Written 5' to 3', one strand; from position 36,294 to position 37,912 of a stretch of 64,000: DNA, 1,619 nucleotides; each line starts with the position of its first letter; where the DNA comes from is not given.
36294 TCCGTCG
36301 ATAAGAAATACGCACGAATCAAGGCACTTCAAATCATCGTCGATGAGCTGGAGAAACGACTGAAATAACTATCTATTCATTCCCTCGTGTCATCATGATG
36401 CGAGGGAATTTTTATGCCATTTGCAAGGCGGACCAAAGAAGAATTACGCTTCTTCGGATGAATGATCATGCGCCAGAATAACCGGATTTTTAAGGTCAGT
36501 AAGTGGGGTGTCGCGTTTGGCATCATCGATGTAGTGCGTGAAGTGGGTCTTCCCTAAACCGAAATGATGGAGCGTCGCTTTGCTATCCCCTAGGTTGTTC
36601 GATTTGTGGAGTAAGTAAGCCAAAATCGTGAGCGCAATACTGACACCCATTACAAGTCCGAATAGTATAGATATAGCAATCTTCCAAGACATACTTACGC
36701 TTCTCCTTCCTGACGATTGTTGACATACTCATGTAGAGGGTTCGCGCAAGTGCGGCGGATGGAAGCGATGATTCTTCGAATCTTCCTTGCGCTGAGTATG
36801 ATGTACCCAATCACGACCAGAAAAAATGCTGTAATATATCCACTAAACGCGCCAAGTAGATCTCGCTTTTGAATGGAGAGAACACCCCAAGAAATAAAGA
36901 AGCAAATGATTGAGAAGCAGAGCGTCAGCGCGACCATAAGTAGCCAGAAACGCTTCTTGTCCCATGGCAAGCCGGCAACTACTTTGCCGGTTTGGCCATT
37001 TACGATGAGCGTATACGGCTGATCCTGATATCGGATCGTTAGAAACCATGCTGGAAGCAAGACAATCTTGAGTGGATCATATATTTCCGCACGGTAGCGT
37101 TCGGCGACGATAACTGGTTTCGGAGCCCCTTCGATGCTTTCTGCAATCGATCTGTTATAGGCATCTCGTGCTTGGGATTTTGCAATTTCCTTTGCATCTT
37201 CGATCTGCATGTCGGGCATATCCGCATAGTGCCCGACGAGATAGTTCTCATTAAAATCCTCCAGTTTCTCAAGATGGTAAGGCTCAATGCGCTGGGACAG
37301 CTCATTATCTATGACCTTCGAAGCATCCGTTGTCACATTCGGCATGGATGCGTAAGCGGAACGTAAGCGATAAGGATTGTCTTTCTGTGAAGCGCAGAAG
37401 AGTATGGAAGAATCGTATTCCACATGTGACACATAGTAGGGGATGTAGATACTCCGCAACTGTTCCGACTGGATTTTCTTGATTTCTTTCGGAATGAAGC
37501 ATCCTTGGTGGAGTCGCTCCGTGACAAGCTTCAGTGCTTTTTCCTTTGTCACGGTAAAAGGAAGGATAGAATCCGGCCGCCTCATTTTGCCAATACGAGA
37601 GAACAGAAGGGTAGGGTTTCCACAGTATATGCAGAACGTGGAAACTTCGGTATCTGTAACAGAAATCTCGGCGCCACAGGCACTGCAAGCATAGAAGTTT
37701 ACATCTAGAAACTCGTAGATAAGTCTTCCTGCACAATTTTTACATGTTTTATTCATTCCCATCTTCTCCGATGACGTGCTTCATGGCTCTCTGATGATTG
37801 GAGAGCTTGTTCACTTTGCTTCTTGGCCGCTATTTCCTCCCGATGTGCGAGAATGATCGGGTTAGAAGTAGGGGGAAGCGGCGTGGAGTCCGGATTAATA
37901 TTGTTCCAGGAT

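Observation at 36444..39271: Tandemly duplicated two-gene module: membrane-anchored zinc-ribbon protein plus small single-pass membrane protein, both of an uncharacterised family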

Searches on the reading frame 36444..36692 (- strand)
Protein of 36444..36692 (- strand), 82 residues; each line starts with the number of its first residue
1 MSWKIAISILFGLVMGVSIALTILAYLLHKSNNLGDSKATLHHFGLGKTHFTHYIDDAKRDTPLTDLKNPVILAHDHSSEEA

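Call 3: search_protein_families(library=pfam, proteins=[window:36444-36692:-], max_evalue=1)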
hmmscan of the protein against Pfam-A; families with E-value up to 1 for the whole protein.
window:36444-36692:- (82 aa): 0 families

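Call 8: search_protein_families(library=ncbifam, proteins=[window:36444-36692:-], max_evalue=1)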
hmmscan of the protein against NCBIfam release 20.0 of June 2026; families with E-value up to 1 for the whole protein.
window:36444-36692:- (82 aa): 0 families

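Call 47: search_protein_families(library=padloc, proteins=[window:36444-36692:-], max_evalue=1)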
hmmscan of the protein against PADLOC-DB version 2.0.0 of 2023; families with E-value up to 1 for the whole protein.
window:36444-36692:- (82 aa): 0 families

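Call 48: search_protein_families(library=phrogs, proteins=[window:36444-36692:-], max_evalue=1)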
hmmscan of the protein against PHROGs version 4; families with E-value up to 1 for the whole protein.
window:36444-36692:- (82 aa): 0 families

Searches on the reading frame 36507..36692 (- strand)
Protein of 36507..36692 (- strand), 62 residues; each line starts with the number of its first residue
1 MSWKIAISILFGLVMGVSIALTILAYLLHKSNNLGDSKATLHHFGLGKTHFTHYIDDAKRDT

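Call 70: find_homologous_proteins(query=A3, max_evalue=0.01)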
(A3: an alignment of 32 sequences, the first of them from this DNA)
Query A3 (32 sequences) (62 aa, profile of the alignment): 195 proteins with E <= 0.01 among 559 candidates; the best 120 are listed.
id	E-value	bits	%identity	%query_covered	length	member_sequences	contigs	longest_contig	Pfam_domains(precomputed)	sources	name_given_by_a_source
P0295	5.4e-18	82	29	89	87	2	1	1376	-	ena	-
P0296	6.2e-18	82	34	66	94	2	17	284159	-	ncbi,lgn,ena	-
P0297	6.4e-18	82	37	66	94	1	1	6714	-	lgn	-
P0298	1.9e-17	80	31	89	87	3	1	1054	-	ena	-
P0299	2.2e-17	80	30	90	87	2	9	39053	-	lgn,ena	-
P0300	3.1e-17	80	32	61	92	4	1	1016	-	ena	-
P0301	4.4e-17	79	31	87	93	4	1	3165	-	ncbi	-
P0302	5.7e-17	79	33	87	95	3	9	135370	-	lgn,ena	-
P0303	6.0e-17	79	33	90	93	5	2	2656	-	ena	-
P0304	6.8e-17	78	29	90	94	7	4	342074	-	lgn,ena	-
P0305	9.5e-17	78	29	89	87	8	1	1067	-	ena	-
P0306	9.8e-17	78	30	90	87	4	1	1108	-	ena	-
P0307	1.1e-16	78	32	85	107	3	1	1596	-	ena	-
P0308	1.6e-16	77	30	90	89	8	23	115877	-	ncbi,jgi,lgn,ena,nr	ncbi:MAG: hypothetical protein IKO15_05175 [Clostridiales bacterium]|jgi:hypothetical protein|nr:hyp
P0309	1.7e-16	77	45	50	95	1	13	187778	-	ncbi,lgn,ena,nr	ncbi:MAG: hypothetical protein J5752_04415 [Clostridiales bacterium]|nr:hypothetical protein [Clostr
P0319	2.2e-15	74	98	100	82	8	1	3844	-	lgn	-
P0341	1.0e-14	72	35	100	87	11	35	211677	-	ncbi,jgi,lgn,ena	jgi:hypothetical protein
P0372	5.4e-13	66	27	66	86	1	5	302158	-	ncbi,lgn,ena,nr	ncbi:MAG: hypothetical protein IJ757_08690 [Clostridiales bacterium]|nr:hypothetical protein [Clostr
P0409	2.7e-11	61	39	53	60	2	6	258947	-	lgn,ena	-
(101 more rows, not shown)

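Call 71: find_encoding_contigs(protein=P0304, flank=3500, max_places=1)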
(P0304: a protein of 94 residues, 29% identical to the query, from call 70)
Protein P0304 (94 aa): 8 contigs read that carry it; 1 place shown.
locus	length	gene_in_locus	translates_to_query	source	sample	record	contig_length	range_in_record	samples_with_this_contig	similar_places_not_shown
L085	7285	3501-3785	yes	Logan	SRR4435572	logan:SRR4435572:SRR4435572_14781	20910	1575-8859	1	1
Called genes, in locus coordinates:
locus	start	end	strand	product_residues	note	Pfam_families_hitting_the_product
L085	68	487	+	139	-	PF00583:Acetyltransf_1, PF13673:Acetyltransf_10, PF13508:Acetyltransf_7, PF08445:FR47 (weak)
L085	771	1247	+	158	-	PF00583:Acetyltransf_1, PF13673:Acetyltransf_10, PF13508:Acetyltransf_7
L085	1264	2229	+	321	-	PF00583:Acetyltransf_1, PF13673:Acetyltransf_10, PF13508:Acetyltransf_7, PF13302:Acetyltransf_3 (weak), PF00583:Acetyltransf_1, PF13673:Acetyltransf_10, PF13508:Acetyltransf_7, PF08445:FR47, +2 more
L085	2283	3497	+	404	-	PF18319:Zn_ribbon_PriA (weak)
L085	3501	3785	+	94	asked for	-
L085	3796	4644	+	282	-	PF00149:Metallophos, PF12850:Metallophos_2 (faint)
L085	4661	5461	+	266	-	PF01048:PNP_UDP_1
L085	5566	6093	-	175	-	-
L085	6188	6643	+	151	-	PF22381:Staph_reg_Sar_Rot, PF01047:MarR, PF12802:MarR_2, PF13463:HTH_27 (weak), PF13412:HTH_24 (weak), PF13601:HTH_34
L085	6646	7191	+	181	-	PF00255:GSHPx, PF00578:AhpC-TSA (weak)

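Call 72: find_encoding_contigs(protein=P0341, flank=3500, max_places=1)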
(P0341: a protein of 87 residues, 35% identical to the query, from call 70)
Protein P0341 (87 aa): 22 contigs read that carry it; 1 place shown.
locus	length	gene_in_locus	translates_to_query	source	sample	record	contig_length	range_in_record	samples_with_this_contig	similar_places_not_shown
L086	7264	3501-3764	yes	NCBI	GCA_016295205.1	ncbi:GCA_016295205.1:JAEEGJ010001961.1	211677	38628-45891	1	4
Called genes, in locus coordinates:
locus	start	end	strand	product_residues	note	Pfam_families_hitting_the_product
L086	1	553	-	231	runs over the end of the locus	PF02525:Flavodoxin_2, PF03358:FMN_red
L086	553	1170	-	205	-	PF00440:TetR_N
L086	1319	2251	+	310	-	PF00583:Acetyltransf_1 (weak), PF13508:Acetyltransf_7 (weak)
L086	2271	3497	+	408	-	-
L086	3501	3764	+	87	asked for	-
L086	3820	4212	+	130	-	-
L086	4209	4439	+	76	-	-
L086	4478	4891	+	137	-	PF00583:Acetyltransf_1, PF13673:Acetyltransf_10, PF13508:Acetyltransf_7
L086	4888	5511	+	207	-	-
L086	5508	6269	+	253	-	PF12746:GNAT_acetyltran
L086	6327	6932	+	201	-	PF00440:TetR_N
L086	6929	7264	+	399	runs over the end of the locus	PF03033:Glyco_transf_28, PF06722:EryCIII-like_C (weak)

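Call 73: find_encoding_contigs(protein=P0409, flank=3500, max_places=1)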
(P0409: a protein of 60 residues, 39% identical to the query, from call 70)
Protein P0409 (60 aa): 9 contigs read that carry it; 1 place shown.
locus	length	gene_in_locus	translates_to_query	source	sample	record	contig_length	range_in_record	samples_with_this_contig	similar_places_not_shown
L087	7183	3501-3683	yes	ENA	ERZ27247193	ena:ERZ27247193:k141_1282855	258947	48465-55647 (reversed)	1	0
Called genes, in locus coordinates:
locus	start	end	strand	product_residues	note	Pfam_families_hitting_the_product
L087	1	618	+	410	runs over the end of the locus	PF00162:PGK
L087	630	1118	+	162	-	PF12158:DUF3592 (weak)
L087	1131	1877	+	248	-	PF00121:TIM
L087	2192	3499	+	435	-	-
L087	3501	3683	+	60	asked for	-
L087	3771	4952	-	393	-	PF01545:Cation_efflux, PF16916:ZT_dimer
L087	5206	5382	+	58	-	PF01165:Ribosomal_S21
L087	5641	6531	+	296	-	PF00149:Metallophos, PF12850:Metallophos_2 (faint)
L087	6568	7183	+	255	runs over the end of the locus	PF02616:SMC_ScpA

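Call 74: find_encoding_contigs(protein=P0372, flank=3500, max_places=1)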
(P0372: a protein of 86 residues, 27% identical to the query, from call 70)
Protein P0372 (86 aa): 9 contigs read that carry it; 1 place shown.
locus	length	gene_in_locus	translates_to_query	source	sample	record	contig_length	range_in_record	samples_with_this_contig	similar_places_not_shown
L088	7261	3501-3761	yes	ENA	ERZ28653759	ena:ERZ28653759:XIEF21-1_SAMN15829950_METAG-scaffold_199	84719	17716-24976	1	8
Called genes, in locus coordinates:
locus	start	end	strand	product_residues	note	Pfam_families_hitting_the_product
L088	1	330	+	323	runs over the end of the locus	PF02195:ParB_N, PF17762:HTH_ParB, PF23552:ParB_C (weak)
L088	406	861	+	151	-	-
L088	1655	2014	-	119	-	-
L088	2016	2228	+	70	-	-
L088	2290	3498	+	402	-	-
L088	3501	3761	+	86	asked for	-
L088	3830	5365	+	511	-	-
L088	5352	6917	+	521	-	PF00070:Pyr_redox (faint), PF00890:FAD_binding_2 (weak), PF01266:DAO (weak), PF01593:Amino_oxidase, PF01946:Thi4 (weak), PF07992:Pyr_redox_2 (weak), PF12831:FAD_oxidored (weak), PF13450:NAD_binding_8, +2 more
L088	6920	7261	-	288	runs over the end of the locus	PF00126:HTH_1, PF03466:LysR_substrate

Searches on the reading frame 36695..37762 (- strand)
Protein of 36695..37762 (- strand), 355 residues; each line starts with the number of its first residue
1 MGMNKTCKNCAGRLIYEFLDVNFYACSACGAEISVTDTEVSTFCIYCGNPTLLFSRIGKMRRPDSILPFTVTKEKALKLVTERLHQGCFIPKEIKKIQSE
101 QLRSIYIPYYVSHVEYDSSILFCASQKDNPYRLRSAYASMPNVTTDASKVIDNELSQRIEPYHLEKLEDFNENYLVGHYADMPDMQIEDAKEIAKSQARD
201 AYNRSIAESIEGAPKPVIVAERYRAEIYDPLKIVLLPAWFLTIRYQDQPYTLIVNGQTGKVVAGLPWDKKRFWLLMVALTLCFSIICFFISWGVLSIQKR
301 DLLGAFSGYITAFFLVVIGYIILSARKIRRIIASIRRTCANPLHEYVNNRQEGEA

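Call 3: search_protein_families(library=pfam, proteins=[window:36695-37762:-], max_evalue=1)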
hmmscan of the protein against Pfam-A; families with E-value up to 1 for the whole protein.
window:36695-37762:- (355 aa): 7 families
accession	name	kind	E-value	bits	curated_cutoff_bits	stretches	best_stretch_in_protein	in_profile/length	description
PF12773.13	DZR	-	0.011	16.3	27.3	1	4-48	12-45/45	Double zinc ribbon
PF12760.12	Zn_ribbon_IS1595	-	0.044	14.2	25.4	1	6-31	20-45/46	Transposase zinc-ribbon domain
PF08772.16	Zn_ribbon_NOB1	-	0.059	13.9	24.9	1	24-53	9-35/72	Nin one binding (NOB1) Zn-ribbon like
PF04995.19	CcmD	-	0.18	12.3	25.6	1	312-337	13-38/44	Heme exporter protein D (CcmD)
PF12886.12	TORC_C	-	0.28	12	26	1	126-189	10-68/75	Transducer of regulated CREB activity, C terminus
PF13240.11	Zn_Ribbon_1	-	0.63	10.4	25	1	26-50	2-22/23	zinc-ribbon domain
PF00130.28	C1_1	-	0.92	9.8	26.5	0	4-31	11-36/53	Phorbol esters/diacylglycerol binding domain (C1 domain)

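Call 8: search_protein_families(library=ncbifam, proteins=[window:36695-37762:-], max_evalue=1)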
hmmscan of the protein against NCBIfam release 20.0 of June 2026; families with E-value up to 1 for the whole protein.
window:36695-37762:- (355 aa): 1 family
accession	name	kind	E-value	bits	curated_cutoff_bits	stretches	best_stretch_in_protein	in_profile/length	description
TIGR01218.1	Gpos_tandem_5TM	subfamily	0.04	13.6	35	1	269-329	143-203/208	tandem five-TM protein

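Call 10: find_homologous_proteins(query=window:36695-37762:-)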
Query window:36695-37762:- (355 aa): 567 proteins with E <= 0.001 among 3020 candidates; the best 120 are listed.
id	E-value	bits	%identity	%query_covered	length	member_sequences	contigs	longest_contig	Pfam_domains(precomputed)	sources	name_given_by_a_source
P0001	1.3e-229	779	89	99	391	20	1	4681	-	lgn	-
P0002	1.7e-105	371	45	99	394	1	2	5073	-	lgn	-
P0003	1.7e-103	365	43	99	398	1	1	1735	-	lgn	-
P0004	6.6e-102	359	43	99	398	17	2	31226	-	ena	-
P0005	6.7e-102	359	41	99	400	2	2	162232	-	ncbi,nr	ncbi:MAG: hypothetical protein MJ108_01330 [Saccharofermentans sp.]|nr:hypothetical protein [Sacchar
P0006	3.1e-101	357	44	99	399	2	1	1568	-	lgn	-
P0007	9.8e-101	355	43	99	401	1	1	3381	-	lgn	-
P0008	1.3e-100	355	43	99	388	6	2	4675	-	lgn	-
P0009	3.7e-100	354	44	99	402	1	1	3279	-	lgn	-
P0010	6.4e-99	349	43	99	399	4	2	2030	-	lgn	-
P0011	1.3e-97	345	43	99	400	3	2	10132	-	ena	-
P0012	1.4e-97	345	41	99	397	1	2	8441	-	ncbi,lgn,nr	ncbi:MAG: hypothetical protein MJZ22_02945 [Candidatus Saccharibacteria bacterium]|nr:hypothetical p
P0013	1.9e-97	345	41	99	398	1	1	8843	-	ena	-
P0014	3.5e-97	344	42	99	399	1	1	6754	PF08271.18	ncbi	-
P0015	9.4e-97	342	42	99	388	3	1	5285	-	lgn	-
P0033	2.2e-81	292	39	97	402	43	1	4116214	-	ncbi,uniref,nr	ncbi:zinc ribbon domain-containing protein [Butyrivibrio fibrisolvens]|uniref:zinc ribbon domain-con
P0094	3.0e-66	242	32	98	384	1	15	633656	-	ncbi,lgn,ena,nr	ncbi:MAG: hypothetical protein IKG30_04320 [Clostridiales bacterium]|nr:hypothetical protein [Clostr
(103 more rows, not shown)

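Call 12: find_encoding_contigs(protein=P0033, flank=6000, max_places=2)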
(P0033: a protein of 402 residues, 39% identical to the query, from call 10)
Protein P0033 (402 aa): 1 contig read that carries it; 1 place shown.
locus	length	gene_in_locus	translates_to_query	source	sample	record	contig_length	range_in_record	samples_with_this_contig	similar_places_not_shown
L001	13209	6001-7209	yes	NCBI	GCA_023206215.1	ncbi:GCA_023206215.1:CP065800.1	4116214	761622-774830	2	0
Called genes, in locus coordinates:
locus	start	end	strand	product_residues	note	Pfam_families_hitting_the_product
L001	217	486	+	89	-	-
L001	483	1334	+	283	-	-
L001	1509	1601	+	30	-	-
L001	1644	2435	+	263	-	-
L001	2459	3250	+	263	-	-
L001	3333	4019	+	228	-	-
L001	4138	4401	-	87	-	PF06769:YoeB_toxin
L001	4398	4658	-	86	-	PF04221:RelB, PF19807:DUF6290 (faint)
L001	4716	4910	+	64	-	-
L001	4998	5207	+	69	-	PF12844:HTH_19, PF01381:HTH_3, PF13443:HTH_26 (weak)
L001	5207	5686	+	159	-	-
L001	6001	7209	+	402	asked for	-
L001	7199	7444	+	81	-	-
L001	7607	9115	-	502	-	PF22848:ASD1_dom, PF06964:Alpha-L-AF_C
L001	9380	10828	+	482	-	PF03062:MBOAT, PF13813:MBOAT_2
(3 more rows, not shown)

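Call 13: find_encoding_contigs(protein=P0094, flank=6000, max_places=2)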
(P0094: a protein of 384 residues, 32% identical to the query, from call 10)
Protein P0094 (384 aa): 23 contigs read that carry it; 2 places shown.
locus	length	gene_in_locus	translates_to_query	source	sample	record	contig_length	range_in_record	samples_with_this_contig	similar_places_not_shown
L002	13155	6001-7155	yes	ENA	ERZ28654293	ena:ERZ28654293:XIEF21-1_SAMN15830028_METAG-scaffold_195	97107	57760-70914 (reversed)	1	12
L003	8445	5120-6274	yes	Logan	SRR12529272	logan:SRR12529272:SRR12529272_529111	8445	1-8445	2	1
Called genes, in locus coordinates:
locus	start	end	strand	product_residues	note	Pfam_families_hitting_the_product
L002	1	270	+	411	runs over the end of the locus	PF02517:Rce1-like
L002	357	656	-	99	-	PF00216:Bac_DNA_binding, PF18291:HU-HIG, PF18175:HU-CCDC81_bac_2 (weak)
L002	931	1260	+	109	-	PF01022:HTH_5, PF12840:HTH_20 (weak)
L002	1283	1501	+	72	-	PF00403:HMA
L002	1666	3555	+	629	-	PF00122:E1-E2_ATPase, PF00702:Hydrolase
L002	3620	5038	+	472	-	PF02900:LigB, PF01871:AMMECR1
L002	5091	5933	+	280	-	PF04055:Radical_SAM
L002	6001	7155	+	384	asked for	-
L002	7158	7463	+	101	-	-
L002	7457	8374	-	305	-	PF00126:HTH_1, PF03466:LysR_substrate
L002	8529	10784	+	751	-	PF08267:Meth_synt_1, PF01717:Meth_synt_2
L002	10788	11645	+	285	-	PF02219:MTHFR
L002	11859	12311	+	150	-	PF13527:Acetyltransf_9 (weak), PF00583:Acetyltransf_1, PF13673:Acetyltransf_10, PF13508:Acetyltransf_7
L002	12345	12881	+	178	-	PF06559:DCD_N, PF22769:DCD, PF00692:dUTPase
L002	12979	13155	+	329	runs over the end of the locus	PF00144:Beta-lactamase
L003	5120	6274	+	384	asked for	-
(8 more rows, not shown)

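Call 47: search_protein_families(library=padloc, proteins=[window:36695-37762:-], max_evalue=1)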
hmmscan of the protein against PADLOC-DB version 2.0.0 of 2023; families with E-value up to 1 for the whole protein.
window:36695-37762:- (355 aa): 0 families

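Call 48: search_protein_families(library=phrogs, proteins=[window:36695-37762:-], max_evalue=1)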
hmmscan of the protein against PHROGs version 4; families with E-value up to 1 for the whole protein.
window:36695-37762:- (355 aa): 7 families
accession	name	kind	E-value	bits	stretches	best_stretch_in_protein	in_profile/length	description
phrog_2546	-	unknown function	0.11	13.8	0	25-51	2-24/180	-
phrog_4852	-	unknown function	0.12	13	1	23-51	13-39/194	-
phrog_6422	-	moron, auxiliary metabolic gene and host takeover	0.26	12.7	0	3-36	6-43/120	Lar-like restriction alleviation protein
phrog_4218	-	DNA, RNA and nucleotide metabolism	0.34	10.9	1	4-50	249-295/333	anaerobic ribonucleoside reductase large subunit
phrog_4875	-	unknown function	0.46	11.7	0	6-35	14-42/77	-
phrog_5602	-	unknown function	0.7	10.6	1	6-39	20-58/60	-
phrog_33374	-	unknown function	0.72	11.1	0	274-333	11-66/79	-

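Call 104: find_encoding_contigs(protein=P0004, flank=6000, max_places=2)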
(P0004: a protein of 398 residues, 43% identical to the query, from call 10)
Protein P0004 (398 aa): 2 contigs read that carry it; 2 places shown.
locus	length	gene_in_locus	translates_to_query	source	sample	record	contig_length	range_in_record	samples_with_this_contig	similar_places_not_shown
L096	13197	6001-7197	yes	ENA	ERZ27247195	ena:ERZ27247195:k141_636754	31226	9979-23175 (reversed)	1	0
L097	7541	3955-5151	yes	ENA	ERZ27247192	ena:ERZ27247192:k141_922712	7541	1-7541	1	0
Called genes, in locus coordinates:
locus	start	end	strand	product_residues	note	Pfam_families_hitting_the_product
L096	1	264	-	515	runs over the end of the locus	PF01145:Band_7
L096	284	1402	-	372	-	-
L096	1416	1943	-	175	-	PF08876:DUF1836, PF13411:MerR_1 (weak)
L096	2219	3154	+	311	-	PF00561:Abhydrolase_1, PF12146:Hydrolase_4, PF12697:Abhydrolase_6 (weak)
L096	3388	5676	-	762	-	PF00330:Aconitase, PF00694:Aconitase_C (weak)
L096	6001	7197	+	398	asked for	-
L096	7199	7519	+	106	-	-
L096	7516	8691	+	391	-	-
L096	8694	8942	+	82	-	-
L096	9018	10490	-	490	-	PF03976:PPK2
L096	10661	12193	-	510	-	PF13091:PLDc_2, PF00614:PLDc (weak)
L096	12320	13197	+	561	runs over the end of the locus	PF00990:GGDEF (faint), PF00563:EAL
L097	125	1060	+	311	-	PF00561:Abhydrolase_1, PF12146:Hydrolase_4, PF12697:Abhydrolase_6 (weak)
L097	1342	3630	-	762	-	PF00330:Aconitase, PF00694:Aconitase_C (weak)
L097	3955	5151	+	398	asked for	-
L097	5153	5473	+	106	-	-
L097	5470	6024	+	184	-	-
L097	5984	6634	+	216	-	-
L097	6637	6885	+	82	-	-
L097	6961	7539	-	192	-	?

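Call 105: find_encoding_contigs(protein=P0001, flank=5000, max_places=1)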
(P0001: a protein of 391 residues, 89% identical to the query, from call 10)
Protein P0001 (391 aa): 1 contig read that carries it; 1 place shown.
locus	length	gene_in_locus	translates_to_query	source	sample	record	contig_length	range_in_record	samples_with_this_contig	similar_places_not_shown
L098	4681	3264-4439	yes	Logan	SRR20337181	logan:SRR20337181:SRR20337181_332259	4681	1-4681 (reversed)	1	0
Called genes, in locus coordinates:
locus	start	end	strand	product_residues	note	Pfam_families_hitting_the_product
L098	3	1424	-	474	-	?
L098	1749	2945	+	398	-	-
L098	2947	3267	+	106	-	-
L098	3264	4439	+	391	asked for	-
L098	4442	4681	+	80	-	?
